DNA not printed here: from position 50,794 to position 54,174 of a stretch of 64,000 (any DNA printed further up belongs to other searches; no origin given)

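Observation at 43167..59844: Elaborate polyprenol-phosphate-sugar-dependent extracytoplasmic glycosylation locus: three PMT/ArnT-like GT-C enzymes, two Dpm1-like GT2s (one fused to a GT-C, one fused to GtrA), two Wzy-like proteins, a Wzx flippase and three GT4s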

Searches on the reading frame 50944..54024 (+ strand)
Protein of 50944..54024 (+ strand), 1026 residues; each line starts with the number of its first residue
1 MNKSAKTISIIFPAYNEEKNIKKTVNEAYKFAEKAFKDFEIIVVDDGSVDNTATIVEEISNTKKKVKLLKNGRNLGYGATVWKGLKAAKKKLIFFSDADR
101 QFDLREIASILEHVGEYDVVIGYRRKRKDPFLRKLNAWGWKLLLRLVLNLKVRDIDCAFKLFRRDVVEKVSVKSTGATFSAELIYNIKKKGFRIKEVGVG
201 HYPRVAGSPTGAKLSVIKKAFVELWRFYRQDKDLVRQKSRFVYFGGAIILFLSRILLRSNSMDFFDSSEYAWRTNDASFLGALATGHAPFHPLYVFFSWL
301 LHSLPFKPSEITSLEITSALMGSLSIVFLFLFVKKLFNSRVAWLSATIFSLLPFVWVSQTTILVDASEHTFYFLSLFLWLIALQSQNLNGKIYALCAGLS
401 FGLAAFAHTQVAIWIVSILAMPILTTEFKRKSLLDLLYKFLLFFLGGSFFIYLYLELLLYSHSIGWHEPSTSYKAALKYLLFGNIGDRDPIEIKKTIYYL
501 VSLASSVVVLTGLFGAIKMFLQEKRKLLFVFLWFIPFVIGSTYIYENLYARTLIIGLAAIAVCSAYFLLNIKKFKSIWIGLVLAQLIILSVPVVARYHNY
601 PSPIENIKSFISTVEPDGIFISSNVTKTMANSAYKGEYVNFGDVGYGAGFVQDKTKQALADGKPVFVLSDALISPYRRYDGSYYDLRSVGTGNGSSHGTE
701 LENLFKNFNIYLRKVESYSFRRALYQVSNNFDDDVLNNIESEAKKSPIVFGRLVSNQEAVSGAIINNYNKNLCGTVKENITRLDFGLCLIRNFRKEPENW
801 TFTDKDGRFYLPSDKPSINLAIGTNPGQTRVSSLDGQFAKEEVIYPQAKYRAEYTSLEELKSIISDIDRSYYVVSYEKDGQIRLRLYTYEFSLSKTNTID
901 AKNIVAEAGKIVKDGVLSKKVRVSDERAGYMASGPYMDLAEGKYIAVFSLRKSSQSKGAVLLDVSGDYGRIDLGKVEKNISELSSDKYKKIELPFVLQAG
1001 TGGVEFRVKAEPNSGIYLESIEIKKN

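Call 3: search_protein_families(library=pfam, proteins=[window:50944-54024:+], max_evalue=0.01)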
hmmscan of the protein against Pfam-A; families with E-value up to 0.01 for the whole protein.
window:50944-54024:+ (1026 aa): 4 families
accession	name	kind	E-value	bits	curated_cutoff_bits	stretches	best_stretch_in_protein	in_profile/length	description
PF00535.33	Glycos_transf_2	-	3.8e-30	105.4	23.3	1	9-170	1-167/168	Glycosyl transferase family 2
PF13231.12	PMT_2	-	8.5e-10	39.5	26.1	1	292-445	4-149/160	Dolichyl-phosphate-mannose-protein mannosyltransferase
PF10111.15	Glyco_tranf_2_2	-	2.7e-08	34.1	27.3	1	9-111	1-103/276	Glycosyltransferase like family 2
PF13641.12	Glyco_tranf_2_3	-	3.2e-07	31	27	1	8-100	3-97/230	Glycosyltransferase like family 2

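Call 11: find_homologous_proteins(query=window:50944-54021:+)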
Query window:50944-54021:+ (1026 aa): 91 proteins with E <= 0.001 among 8000 candidates.
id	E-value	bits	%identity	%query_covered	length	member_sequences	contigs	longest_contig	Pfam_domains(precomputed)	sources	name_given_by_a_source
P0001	0.0e+0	2286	100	100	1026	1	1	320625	PF10111.15,PF13641.13,PF00535.33,PF13231.13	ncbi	-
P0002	0.0e+0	1602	68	100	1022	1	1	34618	PF10111.15,PF13641.13,PF00535.33,PF13231.13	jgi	jgi:glycosyltransferase involved in cell wall biosynthesis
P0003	0.0e+0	1322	58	100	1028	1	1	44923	PF10111.15,PF13641.13,PF00535.33,PF13231.13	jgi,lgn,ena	-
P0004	0.0e+0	1204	53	100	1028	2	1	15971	PF10111.15,PF13641.13,PF00535.33,PF13231.13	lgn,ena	-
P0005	0.0e+0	1193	51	100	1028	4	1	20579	PF10111.15,PF13641.13,PF00535.33,PF13231.13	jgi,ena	-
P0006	1.0e-267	909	44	100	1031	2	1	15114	PF10111.15,PF00535.33,PF13231.13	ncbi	-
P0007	3.6e-265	901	43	100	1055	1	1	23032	PF10111.15,PF13641.13,PF00535.33,PF13231.13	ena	-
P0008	7.9e-257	873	42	100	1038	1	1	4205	PF10111.15,PF13641.13,PF00535.33,PF13231.13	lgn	-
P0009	1.5e-253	862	42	100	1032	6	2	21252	PF11028.15,PF10111.15,PF00535.33,PF13231.13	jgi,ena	-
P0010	2.0e-252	859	41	99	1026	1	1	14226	PF10111.15,PF13641.13,PF00535.33,PF13231.13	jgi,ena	-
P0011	2.6e-241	822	41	99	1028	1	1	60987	PF10111.15,PF02366.25,PF00535.33,PF13231.13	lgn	-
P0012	5.2e-239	814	41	99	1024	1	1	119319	PF11028.15,PF10111.15,PF13641.13,PF00535.33,PF13231.13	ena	-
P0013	1.1e-237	810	39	98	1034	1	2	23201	PF10111.15,PF13641.13,PF00535.33,PF13231.13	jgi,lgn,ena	-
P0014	4.6e-230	785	39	98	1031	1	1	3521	PF10111.15,PF13641.13,PF00535.33,PF13231.13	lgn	-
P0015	4.7e-221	755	38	99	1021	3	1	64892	PF10111.15,PF02366.25,PF00535.33,PF13231.13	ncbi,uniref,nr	ncbi:MAG: putative glycosyltransferase CsbB [candidate division WS2 bacterium ADurb.Bin280]|uniref:P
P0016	2.9e-220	752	39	99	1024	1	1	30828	PF10111.15,PF13641.13,PF02366.25,PF00535.33,PF13231.13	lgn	-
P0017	2.1e-219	749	38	99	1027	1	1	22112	PF13641.13,PF02366.25,PF00535.33,PF13231.13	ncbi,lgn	-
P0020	4.1e-217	742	38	100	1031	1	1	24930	PF10111.15,PF02366.25,PF00535.33,PF13231.13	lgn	-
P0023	6.9e-209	715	37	99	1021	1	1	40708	PF10111.15,PF02366.25,PF00535.33,PF13231.13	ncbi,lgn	-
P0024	3.6e-208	712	37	99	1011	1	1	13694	PF10111.15,PF00535.33,PF13231.13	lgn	-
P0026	4.3e-164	566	39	75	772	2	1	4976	PF13231.13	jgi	jgi:hypothetical protein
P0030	4.6e-67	245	50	23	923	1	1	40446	PF10111.15,PF13641.13,PF02366.25,PF04138.21,PF00535.33,PF13231.13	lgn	-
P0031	3.9e-66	242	40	34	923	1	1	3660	PF10111.15,PF13641.13,PF02366.25,PF04138.21,PF00535.33,PF13231.13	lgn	-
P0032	6.4e-65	238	48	23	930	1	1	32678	PF10111.15,PF13641.13,PF02366.25,PF04138.21,PF00535.33,PF13231.13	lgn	-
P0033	6.5e-63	231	49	22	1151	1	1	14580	PF10111.15,PF13641.13,PF04138.21,PF24878.2,PF00535.33,PF13231.13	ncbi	-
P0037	3.8e-57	212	47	22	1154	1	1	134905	PF13641.13,PF04138.21,PF24878.2,PF00535.33,PF13231.13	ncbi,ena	-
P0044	1.1e-54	204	32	39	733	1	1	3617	PF10111.15,PF13641.13,PF02366.25,PF00535.33,PF13231.13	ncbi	-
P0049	3.9e-51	192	31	42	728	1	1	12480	PF10111.15,PF13641.13,PF02366.25,PF00535.33,PF13231.13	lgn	-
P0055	3.6e-47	179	40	20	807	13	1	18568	PF10111.15,PF13641.13,PF02366.25,PF00535.33,PF13231.13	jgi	jgi:4-amino-4-deoxy-L-arabinose transferase-like glycosyltransferase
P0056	3.7e-47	179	44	22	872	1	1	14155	PF09594.17,PF10111.15,PF13641.13,PF00535.33,PF13231.13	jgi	jgi:Gpi18-like mannosyltransferase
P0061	3.5e-46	176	32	33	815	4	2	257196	PF10111.15,PF13641.13,PF02366.25,PF00535.33,PF13231.13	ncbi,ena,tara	tara:strand:- start:1722 stop:4169 length:2448 start_codon:yes stop_codon:yes gene_type:complete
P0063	1.0e-44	171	39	22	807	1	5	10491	PF13641.13,PF02366.25,PF00535.33,PF13231.13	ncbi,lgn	-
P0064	2.3e-44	170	39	22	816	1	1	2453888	PF13641.13,PF00535.33,PF13231.13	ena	-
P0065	2.5e-44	170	30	42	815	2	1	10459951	PF10111.15,PF13641.13,PF02366.25,PF00535.33,PF13231.13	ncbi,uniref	ncbi:glycosyltransferase [Novipirellula sp. SH528]|uniref:glycosyltransferase n=1 Tax=Novipirellula 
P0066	1.6e-43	167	39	22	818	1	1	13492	PF10111.15,PF13641.13,PF02366.25,PF00535.33,PF13231.13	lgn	-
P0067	1.1e-42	164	39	22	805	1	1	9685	PF10111.15,PF13641.13,PF02366.25,PF00535.33,PF13231.13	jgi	jgi:dolichol-phosphate mannosyltransferase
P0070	1.7e-41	160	30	39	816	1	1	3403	PF10111.15,PF13641.13,PF02366.25,PF00535.33,PF13231.13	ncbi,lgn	-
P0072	5.9e-39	152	38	22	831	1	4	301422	PF10111.15,PF13641.13,PF02366.25,PF00535.33,PF13231.13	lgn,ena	-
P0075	5.9e-35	139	37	22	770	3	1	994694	PF13641.13,PF00535.33,PF13231.13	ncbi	ncbi:glycosyltransferase [Paractinoplanes ferrugineus]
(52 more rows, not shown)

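Call 12: find_encoding_contigs(protein=P0001, flank=2000, max_places=3)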
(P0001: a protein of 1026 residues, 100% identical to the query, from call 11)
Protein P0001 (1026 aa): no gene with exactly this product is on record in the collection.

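Call 13: find_encoding_contigs(protein=P0015, flank=10000, max_places=3)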
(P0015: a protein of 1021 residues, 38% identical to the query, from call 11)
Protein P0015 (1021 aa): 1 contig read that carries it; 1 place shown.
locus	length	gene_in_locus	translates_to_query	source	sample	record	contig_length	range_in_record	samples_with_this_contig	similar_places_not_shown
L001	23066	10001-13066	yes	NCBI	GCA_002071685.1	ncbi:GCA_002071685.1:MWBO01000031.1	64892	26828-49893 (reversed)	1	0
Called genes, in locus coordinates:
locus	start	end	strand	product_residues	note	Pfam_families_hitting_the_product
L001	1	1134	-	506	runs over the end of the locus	-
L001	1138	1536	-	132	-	-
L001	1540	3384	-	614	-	-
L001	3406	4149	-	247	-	-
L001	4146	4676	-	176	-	-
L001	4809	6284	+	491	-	PF01943:Polysacc_synt, PF13440:Polysacc_synt_3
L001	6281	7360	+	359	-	PF13439:Glyco_transf_4, PF13579:Glyco_trans_4_4 (weak), PF00534:Glycos_transf_1, PF20706:GT4-conflict, PF13692:Glyco_trans_1_4, PF13524:Glyco_trans_1_2 (weak)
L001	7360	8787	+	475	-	PF04932:Wzy_C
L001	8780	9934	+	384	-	PF04932:Wzy_C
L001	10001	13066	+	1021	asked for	PF00535:Glycos_transf_2, PF10111:Glyco_tranf_2_2, PF02366:PMT (weak), PF13231:PMT_2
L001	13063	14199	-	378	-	-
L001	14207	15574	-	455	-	-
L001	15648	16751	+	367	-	PF00535:Glycos_transf_2, PF04138:GtrA_DPMS_TM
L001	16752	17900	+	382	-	PF13439:Glyco_transf_4, PF20706:GT4-conflict, PF00534:Glycos_transf_1, PF13692:Glyco_trans_1_4, PF13524:Glyco_trans_1_2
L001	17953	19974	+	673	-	PF03030:H_PPase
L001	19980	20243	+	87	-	-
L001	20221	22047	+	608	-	PF12229:PG_binding_4, PF04294:VanW, PF07501:G5 (faint)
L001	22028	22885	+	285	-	PF01522:Polysacc_deac_1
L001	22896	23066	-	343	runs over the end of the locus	PF00814:TsaD, PF02543:Carbam_trans_N (weak), PF22521:HypF_C_2 (weak)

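Call 22: search_protein_families(library=ncbifam, proteins=[window:50944-54024:+], max_evalue=0.01)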
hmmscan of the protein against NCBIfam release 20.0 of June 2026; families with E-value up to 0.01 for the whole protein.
window:50944-54024:+ (1026 aa): 22 families
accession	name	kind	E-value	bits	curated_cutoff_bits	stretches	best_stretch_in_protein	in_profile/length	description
NF007986.1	PRK10714.1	equivalog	1.9e-21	76.4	529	1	3-204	3-203/316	undecaprenyl-phosphate 4-deoxy-4-formamido-L-arabinose transferase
NF047588.1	GlcsyltransPgfSStrep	equivalog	1.8e-20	73.4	500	1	8-180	3-177/308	glycosyltransferase PgfS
TIGR03937.1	PgaC_IcaA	equivalog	6.2e-18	64.9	422.3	1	3-115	42-151/407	poly-beta-1,6-N-acetyl-D-glucosamine synthase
TIGR04182.1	glyco_TIGR04182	equivalog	9.7e-18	64.6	325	1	8-245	2-228/293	S-layer glycoprotein N-glycosyltransferase AglJ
NF058614.1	PPMAGASynPpgS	equivalog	2.8e-15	56.4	370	1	10-199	4-194/226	polyprenyl-phospho-N-acetylgalactosaminyl synthase PpgS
NF041391.1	DPhHxTase_Halo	equivalog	3.9e-15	55.4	375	1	14-204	3-186/213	dolichyl-phosphate hexose transferase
NF047683.1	TeichurnBiosyTuaG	equivalog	1.4e-14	54.3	400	1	1-111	1-108/252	teichuronic acid biosynthesis protein TuaG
NF007482.0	PRK10073.1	equivalog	6.7e-13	48.3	423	1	1-103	1-99/334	glycosyltransferase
NF010496.0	PRK13915.1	equivalog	8.2e-13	48.1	262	1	3-100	28-127/307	glucosyl-3-phosphoglycerate synthase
TIGR04283.1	glyco_like_mftF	equivalog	1.5e-11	44.3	182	1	8-140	1-125/221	TIGR04283 family arsenosugar biosynthesis glycosyltransferase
NF050050.1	ProtGlycPglI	equivalog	6.5e-11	42.1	500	1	7-115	3-109/306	GalNAc(5)-diNAcBac-PP-undecaprenol beta-1,3-glucosyltransferase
NF041875.1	EPS_EpsD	equivalog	2.6e-10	40.2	370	1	8-113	1-103/325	exopolysaccharide biosynthesis glycosyltransferase EpsD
NF053739.1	GlytfEpsEBac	equivalog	3e-09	36.3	450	1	8-120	3-116/265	glycosyltransferase EpsE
TIGR03965.1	mycofact_glyco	equivalog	1.1e-08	34.4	280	1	3-101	71-166/467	mycofactocin biosynthesis glycosyltransferase MftF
TIGR03469.1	HpnB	hypoth_equivalog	5.6e-08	32.2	379.25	1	6-116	44-162/386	hopene-associated glycosyltransferase HpnB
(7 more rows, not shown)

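Call 25: search_solved_structures(query=window:50944-54021:+, max_evalue=0.01)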
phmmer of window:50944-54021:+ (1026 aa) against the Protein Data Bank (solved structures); distinct sequences matched with E-value up to 0.01: 24.
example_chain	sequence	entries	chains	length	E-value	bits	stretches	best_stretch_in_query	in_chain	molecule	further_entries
9hwj_A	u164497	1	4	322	5.1e-17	64.5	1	5-207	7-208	Undecaprenyl-phosphate 4-deoxy-4-formamido-L-arabinose transferase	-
9bhc_C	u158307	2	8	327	4e-15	58.2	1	6-208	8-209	Undecaprenyl-phosphate 4-deoxy-4-formamido-L-arabinose transferase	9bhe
8vxh_A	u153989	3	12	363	5.3e-15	57.8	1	6-207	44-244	Undecaprenyl-phosphate 4-deoxy-4-formamido-L-arabinose transferase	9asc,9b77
2z87_A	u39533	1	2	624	7e-10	40.9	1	8-114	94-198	Chondroitin synthase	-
2z86_A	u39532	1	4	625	7e-10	40.9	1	8-114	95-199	Chondroitin synthase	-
5hea_A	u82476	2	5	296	1.3e-09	40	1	5-100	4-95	Putative glycosyltransferase (GalT1)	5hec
5eke_A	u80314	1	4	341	8.6e-09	37.2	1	7-171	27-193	Uncharacterized glycosyltransferase sll0501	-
5ekp_C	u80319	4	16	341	8.7e-09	37.2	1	7-171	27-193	Uncharacterized glycosyltransferase sll0501 | Glycosyltransferase sll0501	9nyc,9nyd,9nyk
9nye_A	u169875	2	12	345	8.9e-09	37.2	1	7-171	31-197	Glycosyltransferase sll0501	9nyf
8vh7_A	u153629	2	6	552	1e-08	37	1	4-100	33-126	Heparosan synthase B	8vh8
8viw_A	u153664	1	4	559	1.1e-08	36.9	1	4-100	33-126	Heparosan synthase B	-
6p61_A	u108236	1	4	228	4e-08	35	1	3-112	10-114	Glycosyltransferase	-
5tze_C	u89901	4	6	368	1.9e-06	29.5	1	8-108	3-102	Glycosyl transferase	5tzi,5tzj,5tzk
5tz8_A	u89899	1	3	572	4e-06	28.4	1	8-108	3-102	Glycosyl transferase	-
3bcv_A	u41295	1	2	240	9.4e-06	27.2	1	7-104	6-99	Putative glycosyltransferase protein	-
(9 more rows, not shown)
